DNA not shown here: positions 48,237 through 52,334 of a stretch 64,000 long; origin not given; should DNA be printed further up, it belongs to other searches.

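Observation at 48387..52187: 1266-aa single-chain TPR-TagF-GT4 capsule polymerase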

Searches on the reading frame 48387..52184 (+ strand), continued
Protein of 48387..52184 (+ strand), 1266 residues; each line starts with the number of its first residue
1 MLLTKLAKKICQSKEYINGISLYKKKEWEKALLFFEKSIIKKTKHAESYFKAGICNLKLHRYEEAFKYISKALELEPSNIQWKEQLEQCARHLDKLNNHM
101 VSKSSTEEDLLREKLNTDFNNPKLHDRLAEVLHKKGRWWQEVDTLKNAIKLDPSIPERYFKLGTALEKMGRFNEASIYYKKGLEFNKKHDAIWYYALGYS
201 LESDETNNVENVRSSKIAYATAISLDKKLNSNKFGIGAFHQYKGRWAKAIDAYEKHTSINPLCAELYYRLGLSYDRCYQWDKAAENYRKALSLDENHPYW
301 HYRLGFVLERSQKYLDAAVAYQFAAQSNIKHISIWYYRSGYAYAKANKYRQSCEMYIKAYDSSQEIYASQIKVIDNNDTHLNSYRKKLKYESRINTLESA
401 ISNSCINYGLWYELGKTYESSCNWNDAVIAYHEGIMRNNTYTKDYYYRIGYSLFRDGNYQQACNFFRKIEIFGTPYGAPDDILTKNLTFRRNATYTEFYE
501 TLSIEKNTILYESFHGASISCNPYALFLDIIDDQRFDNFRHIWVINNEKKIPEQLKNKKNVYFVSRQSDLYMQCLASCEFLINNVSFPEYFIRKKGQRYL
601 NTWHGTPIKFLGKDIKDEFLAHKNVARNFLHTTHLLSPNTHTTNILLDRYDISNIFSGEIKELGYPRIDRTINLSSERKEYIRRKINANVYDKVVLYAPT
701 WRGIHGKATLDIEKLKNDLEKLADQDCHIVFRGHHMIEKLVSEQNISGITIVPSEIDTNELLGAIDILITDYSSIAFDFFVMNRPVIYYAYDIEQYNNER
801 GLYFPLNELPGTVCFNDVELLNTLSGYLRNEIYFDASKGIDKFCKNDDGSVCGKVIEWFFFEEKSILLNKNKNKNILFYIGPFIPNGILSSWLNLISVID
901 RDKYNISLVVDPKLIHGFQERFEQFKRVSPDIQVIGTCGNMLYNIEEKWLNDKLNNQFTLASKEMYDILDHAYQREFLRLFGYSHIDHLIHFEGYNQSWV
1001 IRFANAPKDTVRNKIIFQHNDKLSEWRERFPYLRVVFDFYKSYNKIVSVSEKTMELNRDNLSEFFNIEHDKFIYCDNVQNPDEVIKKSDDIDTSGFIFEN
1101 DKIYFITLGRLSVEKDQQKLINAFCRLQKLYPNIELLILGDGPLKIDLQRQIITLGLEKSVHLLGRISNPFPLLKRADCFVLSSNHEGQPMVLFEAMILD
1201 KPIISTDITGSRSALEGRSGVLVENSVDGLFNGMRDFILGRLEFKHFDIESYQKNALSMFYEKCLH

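Call 30: find_homologous_proteins(query=window:48387-52184:+, max_evalue=1e-20)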
Query window:48387-52184:+ (1266 aa): 75 proteins with E <= 1e-20 among 8000 candidates.
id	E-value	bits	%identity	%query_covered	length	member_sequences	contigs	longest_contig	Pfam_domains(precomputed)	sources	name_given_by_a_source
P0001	0.0e+0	2933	100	100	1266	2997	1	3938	PF13431.13,PF13414.13,PF13176.13,PF13428.13,PF13692.13,PF14559.13,PF00534.27,PF13371.13,PF00515.35,PF12895.14,PF13424.13,PF13432.13,PF04464.21,PF13181.13,PF07719.24,PF13174.13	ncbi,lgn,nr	ncbi:TPA: CDP-glycerol glycerophosphotransferase family protein [Escherichia coli]|nr:CDP-glycerol g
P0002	0.0e+0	2139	71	100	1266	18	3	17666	PF25063.1,PF13431.13,PF13414.13,PF13176.13,PF13428.13,PF13692.13,PF13374.13,PF14559.13,PF00534.27,PF00515.35,PF12895.14,PF13424.13,PF13432.13,PF04464.21,PF13181.13,PF07719.24,PF13174.13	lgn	-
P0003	0.0e+0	1959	66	100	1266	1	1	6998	PF13431.13,PF13414.13,PF13176.13,PF13428.13,PF13692.13,PF00534.27,PF13371.13,PF00515.35,PF12895.14,PF13424.13,PF13432.13,PF04464.21,PF13181.13,PF07719.24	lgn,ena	-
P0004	0.0e+0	1661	57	100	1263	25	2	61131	PF13431.13,PF13176.13,PF13428.13,PF13692.13,PF14559.13,PF00534.27,PF00515.35,PF13424.13,PF13432.13,PF04464.21,PF13181.13,PF07719.24,PF13174.13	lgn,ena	-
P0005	0.0e+0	1102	45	91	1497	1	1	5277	PF13431.13,PF13414.13,PF13176.13,PF13428.13,PF13692.13,PF14559.13,PF00534.27,PF13371.13,PF00515.35,PF12895.14,PF13424.13,PF13432.13,PF04464.21,PF07719.24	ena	-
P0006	0.0e+0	1087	44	91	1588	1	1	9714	PF13431.13,PF23914.2,PF00534.27,PF13414.13,PF00515.35,PF12895.14,PF13176.13,PF13432.13,PF04464.21,PF07719.24,PF13692.13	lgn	-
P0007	0.0e+0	1083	40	99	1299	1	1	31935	PF13431.13,PF13414.13,PF13428.13,PF13692.13,PF14559.13,PF00534.27,PF00515.35,PF12895.14,PF13424.13,PF13432.13,PF04464.21,PF07719.24,PF13174.13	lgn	-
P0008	0.0e+0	1078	40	98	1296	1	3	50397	PF25063.1,PF13431.13,PF13414.13,PF13176.13,PF13428.13,PF13692.13,PF14559.13,PF00534.27,PF13371.13,PF00515.35,PF13424.13,PF13432.13,PF04464.21,PF13181.13,PF07719.24,PF13174.13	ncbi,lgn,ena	-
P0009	0.0e+0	1073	41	100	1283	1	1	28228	PF13431.13,PF13414.13,PF13176.13,PF13428.13,PF13692.13,PF14559.13,PF00534.27,PF13371.13,PF00515.35,PF12895.14,PF13424.13,PF13432.13,PF04464.21,PF13181.13,PF07719.24,PF13174.13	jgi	-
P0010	0.0e+0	1071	42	99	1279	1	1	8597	PF13414.13,PF13428.13,PF13692.13,PF14559.13,PF00534.27,PF13371.13,PF00515.35,PF12895.14,PF13424.13,PF13432.13,PF04464.21,PF13181.13,PF07719.24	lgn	-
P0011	0.0e+0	1066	42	91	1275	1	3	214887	PF25063.1,PF13431.13,PF13414.13,PF13176.13,PF13428.13,PF13692.13,PF00534.27,PF00515.35,PF13424.13,PF13432.13,PF04464.21,PF07719.24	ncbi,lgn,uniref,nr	ncbi:CDP-glycerol glycerophosphotransferase family protein [Alkalimonas sp.]|uniref:CDP-glycerol gly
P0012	0.0e+0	1063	41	98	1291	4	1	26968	PF25063.1,PF13431.13,PF13414.13,PF13428.13,PF13692.13,PF14559.13,PF00534.27,PF00515.35,PF13432.13,PF04464.21,PF13181.13,PF07719.24,PF13174.13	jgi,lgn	jgi:CDP-glycerol glycerophosphotransferase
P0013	0.0e+0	1028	39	100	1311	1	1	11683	PF13431.13,PF13414.13,PF13176.13,PF13428.13,PF13692.13,PF14559.13,PF00534.27,PF13371.13,PF00515.35,PF13424.13,PF13432.13,PF04464.21,PF13181.13,PF07719.24,PF13174.13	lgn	-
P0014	0.0e+0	1014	41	91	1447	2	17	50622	PF13431.13,PF13414.13,PF13428.13,PF13692.13,PF14559.13,PF00534.27,PF00515.35,PF13432.13,PF04464.21,PF13181.13,PF07719.24,PF13174.13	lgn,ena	-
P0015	3.6e-298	1010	39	98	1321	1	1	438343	PF13414.13,PF13692.13,PF14559.13,PF00534.27,PF13371.13,PF00515.35,PF13424.13,PF13432.13,PF04464.21,PF13181.13,PF07719.24,PF13174.13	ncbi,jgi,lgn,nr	ncbi:MAG: CDP-glycerol glycerophosphotransferase family protein [Comamonas sp.]|jgi:CDP-glycerol gly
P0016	9.0e-293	993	40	92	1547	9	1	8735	PF25063.1,PF13431.13,PF13414.13,PF13176.13,PF13428.13,PF13692.13,PF14559.13,PF00534.27,PF00515.35,PF13424.13,PF13432.13,PF04464.21,PF13181.13,PF07719.24,PF13174.13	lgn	-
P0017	2.0e-292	991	39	95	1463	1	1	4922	PF13431.13,PF13414.13,PF13428.13,PF13439.13,PF13692.13,PF14559.13,PF00534.27,PF00515.35,PF13424.13,PF13432.13,PF04464.21,PF13181.13,PF07719.24,PF13174.13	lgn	-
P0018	1.0e-291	989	38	99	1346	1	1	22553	PF13431.13,PF23914.2,PF13414.13,PF13428.13,PF13692.13,PF14559.13,PF00534.27,PF13371.13,PF00515.35,PF13424.13,PF13432.13,PF04464.21,PF13181.13,PF07719.24,PF13174.13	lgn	-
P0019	4.4e-290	984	41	92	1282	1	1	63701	PF13431.13,PF23914.2,PF13414.13,PF13176.13,PF13428.13,PF13692.13,PF14559.13,PF00534.27,PF00515.35,PF13424.13,PF13432.13,PF04464.21,PF13181.13,PF07719.24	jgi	jgi:CDP-glycerol glycerophosphotransferase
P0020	4.5e-289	980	39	97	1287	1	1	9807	PF14559.13,PF13431.13,PF00534.27,PF13414.13,PF00515.35,PF13424.13,PF13432.13,PF04464.21,PF07719.24,PF13692.13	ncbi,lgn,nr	ncbi:CDP-glycerol glycerophosphotransferase family protein [Alcaligenaceae bacterium]|nr:CDP-glycero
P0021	9.1e-287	973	39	92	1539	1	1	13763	PF25063.1,PF13431.13,PF13414.13,PF13176.13,PF13428.13,PF13692.13,PF14559.13,PF00534.27,PF13371.13,PF00515.35,PF13424.13,PF13432.13,PF04464.21,PF13181.13,PF07719.24,PF13174.13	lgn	-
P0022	2.9e-282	958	39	99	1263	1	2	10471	PF25063.1,PF13431.13,PF13414.13,PF13176.13,PF13428.13,PF13692.13,PF14559.13,PF08218.18,PF00534.27,PF00515.35,PF12895.14,PF13424.13,PF13432.13,PF04464.21,PF07719.24,PF13174.13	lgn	-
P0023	2.0e-281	955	38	96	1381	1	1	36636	PF13431.13,PF13414.13,PF13176.13,PF12569.15,PF13428.13,PF13692.13,PF14559.13,PF00534.27,PF13371.13,PF00515.35,PF13424.13,PF13432.13,PF04464.21,PF13181.13,PF07719.24,PF13174.13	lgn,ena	-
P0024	1.4e-280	952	39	93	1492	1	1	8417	PF25063.1,PF13431.13,PF13414.13,PF13176.13,PF13428.13,PF13692.13,PF14559.13,PF00534.27,PF00515.35,PF13424.13,PF13432.13,PF04464.21,PF13181.13,PF07719.24,PF13174.13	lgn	-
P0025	1.1e-272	926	39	91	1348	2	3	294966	PF13431.13,PF00534.27,PF13414.13,PF00515.35,PF13424.13,PF13432.13,PF13428.13,PF04464.21,PF07719.24,PF13692.13,PF13174.13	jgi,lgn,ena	-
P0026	2.3e-270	918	38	98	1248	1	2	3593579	PF25063.1,PF13431.13,PF13414.13,PF13176.13,PF13428.13,PF13439.13,PF13692.13,PF14559.13,PF00534.27,PF00515.35,PF13424.13,PF13432.13,PF04464.21,PF13181.13,PF07719.24,PF13174.13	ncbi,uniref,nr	ncbi:CDP-glycerol glycerophosphotransferase family protein [Arthrobacter jiangjiafuii]|uniref:CDP-gl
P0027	3.5e-269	914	36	99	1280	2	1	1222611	PF25063.1,PF13431.13,PF13414.13,PF13176.13,PF13428.13,PF13692.13,PF14559.13,PF00534.27,PF00515.35,PF12895.14,PF13424.13,PF13432.13,PF04464.21,PF13181.13,PF07719.24,PF13174.13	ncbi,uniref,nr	ncbi:CDP-glycerol glycerophosphotransferase family protein [Arthrobacter sp. ZGTC212]|uniref:CDP-gly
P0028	3.8e-268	911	37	99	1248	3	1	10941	PF13431.13,PF13414.13,PF13428.13,PF13692.13,PF14559.13,PF24575.2,PF00534.27,PF00515.35,PF13424.13,PF13432.13,PF04464.21,PF13181.13,PF07719.24,PF13174.13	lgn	-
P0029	1.6e-266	906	37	89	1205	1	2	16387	PF25063.1,PF13431.13,PF23914.2,PF13414.13,PF13176.13,PF13428.13,PF13439.13,PF13692.13,PF14559.13,PF00534.27,PF13371.13,PF00515.35,PF13424.13,PF13432.13,PF04464.21,PF13181.13,PF07719.24,PF13174.13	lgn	-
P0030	8.3e-266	903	38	89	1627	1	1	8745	PF13431.13,PF23914.2,PF13414.13,PF13176.13,PF13428.13,PF13692.13,PF14559.13,PF00534.27,PF13371.13,PF00515.35,PF13424.13,PF13432.13,PF04464.21,PF13181.13,PF07719.24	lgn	-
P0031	3.7e-265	901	38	96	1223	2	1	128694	PF25063.1,PF13431.13,PF13414.13,PF13176.13,PF13428.13,PF13439.13,PF13692.13,PF14559.13,PF00534.27,PF13371.13,PF00515.35,PF12895.14,PF13424.13,PF13432.13,PF04464.21,PF13181.13,PF07719.24,PF13174.13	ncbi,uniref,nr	ncbi:CDP-glycerol glycerophosphotransferase family protein [Arthrobacter sp. zg-Y1219]|uniref:CDP-gl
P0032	1.9e-262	892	37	96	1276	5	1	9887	PF14559.13,PF00534.27,PF00515.35,PF13432.13,PF04464.21,PF07719.24,PF13692.13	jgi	jgi:CDP-glycerol glycerophosphotransferase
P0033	6.9e-262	890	38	92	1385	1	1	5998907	PF13431.13,PF13414.13,PF13176.13,PF13428.13,PF13692.13,PF14559.13,PF00534.27,PF13371.13,PF00515.35,PF13424.13,PF13432.13,PF04464.21,PF13181.13,PF07719.24,PF13174.13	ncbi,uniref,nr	ncbi:CDP-glycerol glycerophosphotransferase family protein [Methylorubrum extorquens]|uniref:CDP-gly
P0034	1.7e-261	889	36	99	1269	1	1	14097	PF13431.13,PF23914.2,PF13414.13,PF13176.13,PF13428.13,PF13692.13,PF14559.13,PF00534.27,PF13371.13,PF00515.35,PF13424.13,PF13432.13,PF04464.21,PF13181.13,PF07719.24,PF13174.13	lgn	-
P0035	1.7e-261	889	39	89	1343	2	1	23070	PF13431.13,PF13414.13,PF13176.13,PF13428.13,PF13692.13,PF14559.13,PF00534.27,PF13371.13,PF00515.35,PF13424.13,PF13432.13,PF04464.21,PF13181.13,PF07719.24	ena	-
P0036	3.3e-261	888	38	92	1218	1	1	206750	PF13431.13,PF13414.13,PF13428.13,PF13439.13,PF13692.13,PF14559.13,PF00534.27,PF13371.13,PF00515.35,PF13424.13,PF13432.13,PF04464.21,PF13181.13,PF07719.24,PF13174.13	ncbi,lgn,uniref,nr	ncbi:CDP-glycerol glycerophosphotransferase family protein [Caballeronia sp. J97]|uniref:CDP-glycero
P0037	3.5e-261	888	36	89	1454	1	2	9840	PF14559.13,PF13431.13,PF00534.27,PF00515.35,PF13176.13,PF13432.13,PF13428.13,PF04464.21,PF07719.24,PF13692.13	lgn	-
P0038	2.9e-260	885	39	90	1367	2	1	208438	PF14559.13,PF00534.27,PF13414.13,PF00515.35,PF13432.13,PF13428.13,PF04464.21,PF13181.13,PF07719.24,PF13692.13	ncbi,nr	ncbi:hypothetical protein L286_23135 [Sphingobium sp. HDIP04]|nr:hypothetical protein L286_23135 [Sp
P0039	6.2e-260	884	38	93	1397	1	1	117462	PF13431.13,PF13414.13,PF13428.13,PF13692.13,PF14559.13,PF00534.27,PF00515.35,PF13424.13,PF13432.13,PF04464.21,PF13181.13,PF07719.24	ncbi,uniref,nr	ncbi:CDP-glycerol glycerophosphotransferase family protein [Pseudomonas fulva]|uniref:CDP-glycerol g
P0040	1.8e-258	879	37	99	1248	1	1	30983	PF13431.13,PF13414.13,PF13428.13,PF13692.13,PF14559.13,PF00534.27,PF00515.35,PF13424.13,PF13432.13,PF04464.21,PF13181.13,PF07719.24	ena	-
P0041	4.1e-258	878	35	89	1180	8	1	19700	PF13431.13,PF23914.2,PF13414.13,PF13176.13,PF13428.13,PF13692.13,PF14559.13,PF00534.27,PF13371.13,PF00515.35,PF12895.14,PF13424.13,PF13432.13,PF04464.21,PF13181.13,PF07719.24,PF13174.13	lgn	-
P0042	8.5e-257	873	38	89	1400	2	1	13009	PF13431.13,PF13414.13,PF13176.13,PF13428.13,PF13692.13,PF14559.13,PF00534.27,PF00515.35,PF13424.13,PF13432.13,PF04464.21,PF13181.13,PF07719.24,PF13174.13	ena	-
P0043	2.0e-256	872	37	90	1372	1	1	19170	PF14559.13,PF00534.27,PF13414.13,PF13176.13,PF13432.13,PF04464.21,PF07719.24,PF13692.13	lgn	-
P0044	3.3e-256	871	39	90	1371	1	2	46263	PF14559.13,PF13431.13,PF00534.27,PF13414.13,PF00515.35,PF13432.13,PF13428.13,PF04464.21,PF13181.13,PF07719.24,PF13692.13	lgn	-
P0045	4.0e-255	868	37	99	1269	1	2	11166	PF25063.1,PF13431.13,PF13414.13,PF13176.13,PF13428.13,PF13692.13,PF14559.13,PF00534.27,PF13371.13,PF00515.35,PF12895.14,PF13424.13,PF13432.13,PF04464.21,PF13181.13,PF07719.24,PF13174.13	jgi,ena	jgi:CDP-glycerol glycerophosphotransferase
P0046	2.2e-252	859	35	99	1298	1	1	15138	PF25063.1,PF13431.13,PF23914.2,PF13414.13,PF13176.13,PF13428.13,PF13692.13,PF14559.13,PF00534.27,PF13371.13,PF00515.35,PF12895.14,PF13424.13,PF13432.13,PF04464.21,PF13181.13,PF07719.24,PF13174.13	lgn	-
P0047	2.8e-247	842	34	98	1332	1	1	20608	PF25063.1,PF13431.13,PF13414.13,PF13176.13,PF13428.13,PF13692.13,PF14559.13,PF00534.27,PF13371.13,PF00515.35,PF12895.14,PF13424.13,PF13432.13,PF04464.21,PF13181.13,PF07719.24,PF13174.13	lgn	-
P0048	4.2e-239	815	38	81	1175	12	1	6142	PF13431.13,PF13414.13,PF13176.13,PF13692.13,PF14559.13,PF00534.27,PF00515.35,PF13424.13,PF13432.13,PF04464.21,PF13181.13,PF07719.24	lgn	-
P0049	9.0e-237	807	38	87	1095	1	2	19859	PF13431.13,PF13176.13,PF13428.13,PF13692.13,PF13374.13,PF14559.13,PF00534.27,PF00515.35,PF13424.13,PF13432.13,PF04464.21,PF13181.13,PF07719.24,PF13174.13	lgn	-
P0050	1.1e-229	784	34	93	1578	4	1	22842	PF25063.1,PF13431.13,PF13414.13,PF13428.13,PF13692.13,PF14559.13,PF00534.27,PF00515.35,PF13432.13,PF04464.21,PF13181.13,PF07719.24,PF13174.13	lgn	-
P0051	2.0e-223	763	36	95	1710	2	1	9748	PF13431.13,PF13414.13,PF13176.13,PF13692.13,PF00534.27,PF04055.28,PF00515.35,PF13424.13,PF13432.13,PF04464.21,PF13181.13,PF07719.24,PF13174.13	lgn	-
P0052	7.7e-213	728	35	90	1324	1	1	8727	PF13431.13,PF13414.13,PF13692.13,PF14559.13,PF00534.27,PF00515.35,PF13424.13,PF21033.5,PF13432.13,PF04464.21,PF13181.13,PF07719.24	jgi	-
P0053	1.3e-209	717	32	92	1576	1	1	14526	PF13431.13,PF23914.2,PF13414.13,PF13176.13,PF13428.13,PF13692.13,PF14559.13,PF00534.27,PF13371.13,PF00515.35,PF13432.13,PF04464.21,PF07719.24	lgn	-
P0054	9.1e-207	708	36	90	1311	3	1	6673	PF13431.13,PF13414.13,PF13176.13,PF13428.13,PF13692.13,PF00534.27,PF00515.35,PF13424.13,PF13432.13,PF04464.21,PF07719.24,PF13174.13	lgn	-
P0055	4.8e-203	695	36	75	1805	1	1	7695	PF14559.13,PF13431.13,PF13414.13,PF00515.35,PF12895.14,PF13424.13,PF13432.13,PF13428.13,PF04464.21,PF13181.13,PF07719.24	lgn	-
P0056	3.3e-187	643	36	79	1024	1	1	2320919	PF13431.13,PF23914.2,PF13414.13,PF13176.13,PF13428.13,PF14559.13,PF00515.35,PF13424.13,PF13432.13,PF04464.21,PF13181.13,PF07719.24,PF13174.13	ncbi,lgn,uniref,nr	ncbi:hypothetical protein Nstercoris_00454 [Nitrosomonas stercoris]|uniref:Uncharacterized protein n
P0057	2.1e-173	597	31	85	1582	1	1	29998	PF14559.13,PF13431.13,PF23914.2,PF13414.13,PF00515.35,PF13176.13,PF13432.13,PF13428.13,PF04464.21,PF13181.13,PF07719.24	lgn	-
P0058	1.5e-171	591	34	78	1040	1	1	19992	PF25063.1,PF13431.13,PF23914.2,PF13414.13,PF13176.13,PF13428.13,PF14559.13,PF13371.13,PF00515.35,PF12895.14,PF13424.13,PF13432.13,PF04464.21,PF13181.13,PF07719.24,PF13174.13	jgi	-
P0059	5.1e-168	579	30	84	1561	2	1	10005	PF14559.13,PF23914.2,PF13414.13,PF00515.35,PF13432.13,PF04464.21,PF13181.13,PF07719.24,PF13692.13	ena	-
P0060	8.9e-158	545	30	79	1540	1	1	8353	PF14559.13,PF13414.13,PF00515.35,PF13424.13,PF13432.13,PF04464.21,PF13181.13,PF07719.24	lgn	-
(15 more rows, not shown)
